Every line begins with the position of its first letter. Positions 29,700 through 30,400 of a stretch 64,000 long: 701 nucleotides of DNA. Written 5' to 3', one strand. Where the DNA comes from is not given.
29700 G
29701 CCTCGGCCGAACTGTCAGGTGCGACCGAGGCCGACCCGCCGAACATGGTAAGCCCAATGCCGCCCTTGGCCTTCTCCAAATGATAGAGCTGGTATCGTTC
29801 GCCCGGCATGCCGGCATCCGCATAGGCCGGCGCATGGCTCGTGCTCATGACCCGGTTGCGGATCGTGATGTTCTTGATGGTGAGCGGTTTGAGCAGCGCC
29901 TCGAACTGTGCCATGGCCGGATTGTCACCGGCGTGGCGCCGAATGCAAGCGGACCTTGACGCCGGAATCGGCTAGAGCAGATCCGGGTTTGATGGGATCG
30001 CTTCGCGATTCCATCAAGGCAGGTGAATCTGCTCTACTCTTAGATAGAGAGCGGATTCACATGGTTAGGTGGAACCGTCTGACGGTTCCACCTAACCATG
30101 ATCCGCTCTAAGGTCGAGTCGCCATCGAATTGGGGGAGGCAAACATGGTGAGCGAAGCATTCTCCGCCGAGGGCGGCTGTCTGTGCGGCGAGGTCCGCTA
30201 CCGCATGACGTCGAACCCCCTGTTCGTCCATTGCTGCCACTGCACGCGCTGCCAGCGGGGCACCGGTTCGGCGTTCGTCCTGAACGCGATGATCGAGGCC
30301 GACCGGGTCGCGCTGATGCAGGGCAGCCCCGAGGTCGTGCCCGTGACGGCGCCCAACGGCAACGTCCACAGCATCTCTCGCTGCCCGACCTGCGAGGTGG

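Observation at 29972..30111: Second MITE copy embedded in the divergent promoter of the dgcA-dgcB-etfAB-M24-DMGDH operon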

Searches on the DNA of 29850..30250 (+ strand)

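Call 11: search_rna_families(source=window, start=29850, end=30250, threshold=evalue, max_evalue=10, show_alignments=3)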
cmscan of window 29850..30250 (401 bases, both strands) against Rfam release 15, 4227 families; matches with E-value up to 10: 4.
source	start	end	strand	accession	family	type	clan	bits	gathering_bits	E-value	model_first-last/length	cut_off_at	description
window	30058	30102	+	RF02095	mir-2985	Gene; miRNA;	-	23.4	68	0.019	1-71/71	no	mir-2985 microRNA precursor family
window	30056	30101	-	RF04057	MIR1432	Gene; miRNA;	-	22.3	90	0.095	1-89/89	no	MIR1432 microRNA precursor family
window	29878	29966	-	RF02681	Twister-sister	Gene; ribozyme;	-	13.6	34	5.4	1-81/81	no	Twister_sister_ribozyme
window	30044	30102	-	RF02271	uc_338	Cis-reg;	-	12.5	120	1.2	1-180/180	no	TUC338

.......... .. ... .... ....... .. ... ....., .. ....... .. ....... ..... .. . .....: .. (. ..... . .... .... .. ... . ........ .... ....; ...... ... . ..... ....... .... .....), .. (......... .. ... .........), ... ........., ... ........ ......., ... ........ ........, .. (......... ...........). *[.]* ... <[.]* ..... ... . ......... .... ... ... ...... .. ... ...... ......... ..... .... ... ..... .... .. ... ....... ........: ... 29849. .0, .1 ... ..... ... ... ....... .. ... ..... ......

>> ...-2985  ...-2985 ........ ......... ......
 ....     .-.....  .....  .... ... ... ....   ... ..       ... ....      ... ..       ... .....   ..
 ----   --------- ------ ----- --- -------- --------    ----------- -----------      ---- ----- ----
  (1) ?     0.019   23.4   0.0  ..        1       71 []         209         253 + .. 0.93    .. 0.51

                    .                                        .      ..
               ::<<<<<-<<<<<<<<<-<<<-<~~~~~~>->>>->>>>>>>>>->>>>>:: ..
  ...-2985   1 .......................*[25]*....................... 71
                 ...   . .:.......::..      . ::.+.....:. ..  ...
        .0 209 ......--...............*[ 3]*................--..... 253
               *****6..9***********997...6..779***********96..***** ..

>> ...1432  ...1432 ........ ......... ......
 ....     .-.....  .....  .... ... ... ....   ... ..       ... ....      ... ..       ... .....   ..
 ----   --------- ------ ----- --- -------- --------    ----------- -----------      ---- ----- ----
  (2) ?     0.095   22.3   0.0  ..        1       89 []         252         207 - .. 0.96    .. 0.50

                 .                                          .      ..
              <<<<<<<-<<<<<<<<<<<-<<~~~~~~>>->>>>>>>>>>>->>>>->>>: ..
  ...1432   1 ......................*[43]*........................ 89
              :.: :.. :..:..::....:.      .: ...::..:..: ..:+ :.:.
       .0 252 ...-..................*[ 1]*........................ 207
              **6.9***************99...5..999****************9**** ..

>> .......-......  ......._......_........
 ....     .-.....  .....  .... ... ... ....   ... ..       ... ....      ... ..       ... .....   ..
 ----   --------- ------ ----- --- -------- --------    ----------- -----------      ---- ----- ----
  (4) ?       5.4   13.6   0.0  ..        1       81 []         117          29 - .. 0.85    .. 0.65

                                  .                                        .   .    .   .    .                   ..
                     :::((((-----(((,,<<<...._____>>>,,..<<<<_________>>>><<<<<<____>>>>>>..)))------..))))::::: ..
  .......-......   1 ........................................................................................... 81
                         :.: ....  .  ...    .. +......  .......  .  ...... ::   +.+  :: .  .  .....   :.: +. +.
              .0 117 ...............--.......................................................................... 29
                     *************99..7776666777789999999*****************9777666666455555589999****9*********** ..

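Call 14: search_dna_similar(query=window:29972-30111:+, collection=plasmids, mode=distant, max_rows=40)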
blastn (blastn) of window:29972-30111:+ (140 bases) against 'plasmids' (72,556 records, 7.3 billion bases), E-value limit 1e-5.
No match.

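Call 87: search_dna_similar(query=window:29972-30111:+, collection=plasmids, mode=distant, max_evalue=10, max_rows=25)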
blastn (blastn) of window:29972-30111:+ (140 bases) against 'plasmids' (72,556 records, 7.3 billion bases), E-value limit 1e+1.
No match.
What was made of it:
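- Closest known: CIR. Different: blastn found no match in 72,556 plasmids (calls 14, 87).
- Tried and rejected: Searches with the element at E<=1e-5 and E<=10 found nothing (calls 14, 87).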
